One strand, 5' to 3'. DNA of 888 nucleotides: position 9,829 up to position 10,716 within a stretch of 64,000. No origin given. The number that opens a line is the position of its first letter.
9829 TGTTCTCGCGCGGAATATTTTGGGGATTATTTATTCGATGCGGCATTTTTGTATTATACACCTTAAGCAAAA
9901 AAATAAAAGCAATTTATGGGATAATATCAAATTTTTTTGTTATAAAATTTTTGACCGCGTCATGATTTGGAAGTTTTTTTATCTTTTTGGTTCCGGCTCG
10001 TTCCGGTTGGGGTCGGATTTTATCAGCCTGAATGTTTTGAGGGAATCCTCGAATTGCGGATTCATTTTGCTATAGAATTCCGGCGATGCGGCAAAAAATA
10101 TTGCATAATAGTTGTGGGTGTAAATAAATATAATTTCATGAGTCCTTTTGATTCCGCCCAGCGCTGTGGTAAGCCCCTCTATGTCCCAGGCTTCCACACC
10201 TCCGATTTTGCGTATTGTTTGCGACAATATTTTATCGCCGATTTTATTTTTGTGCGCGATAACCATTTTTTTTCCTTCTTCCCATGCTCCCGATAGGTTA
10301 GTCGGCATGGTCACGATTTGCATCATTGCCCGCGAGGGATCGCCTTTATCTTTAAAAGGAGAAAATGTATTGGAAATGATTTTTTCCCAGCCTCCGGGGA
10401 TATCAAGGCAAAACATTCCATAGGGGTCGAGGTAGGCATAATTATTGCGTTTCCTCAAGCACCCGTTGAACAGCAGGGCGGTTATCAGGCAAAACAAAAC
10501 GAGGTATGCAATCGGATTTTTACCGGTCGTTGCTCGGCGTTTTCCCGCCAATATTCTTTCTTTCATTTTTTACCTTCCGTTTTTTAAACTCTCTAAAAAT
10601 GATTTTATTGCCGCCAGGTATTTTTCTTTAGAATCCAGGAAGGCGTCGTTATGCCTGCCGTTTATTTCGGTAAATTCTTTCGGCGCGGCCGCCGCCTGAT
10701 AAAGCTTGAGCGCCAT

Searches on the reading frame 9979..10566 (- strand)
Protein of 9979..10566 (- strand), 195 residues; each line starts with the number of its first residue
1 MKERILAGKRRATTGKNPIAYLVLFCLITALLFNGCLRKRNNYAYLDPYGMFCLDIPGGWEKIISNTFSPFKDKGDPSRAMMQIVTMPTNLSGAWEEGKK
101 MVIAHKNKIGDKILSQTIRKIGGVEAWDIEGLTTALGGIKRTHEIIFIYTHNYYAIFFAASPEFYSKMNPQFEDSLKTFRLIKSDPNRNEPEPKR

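Call 4: search_protein_families(library=pfam, proteins=[window:9979-10566:-], max_evalue=0.1)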
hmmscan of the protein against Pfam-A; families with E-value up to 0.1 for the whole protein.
window:9979-10566:- (195 aa): 1 family
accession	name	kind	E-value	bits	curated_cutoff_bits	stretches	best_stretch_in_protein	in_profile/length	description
PF01789.22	PsbP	-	0.0018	18.8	23.5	1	44-180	5-154/155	PsbP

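Call 21: search_protein_families(library=ncbifam, proteins=[window:9979-10566:-], max_evalue=1)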
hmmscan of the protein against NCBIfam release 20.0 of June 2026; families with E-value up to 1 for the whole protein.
window:9979-10566:- (195 aa): 0 families
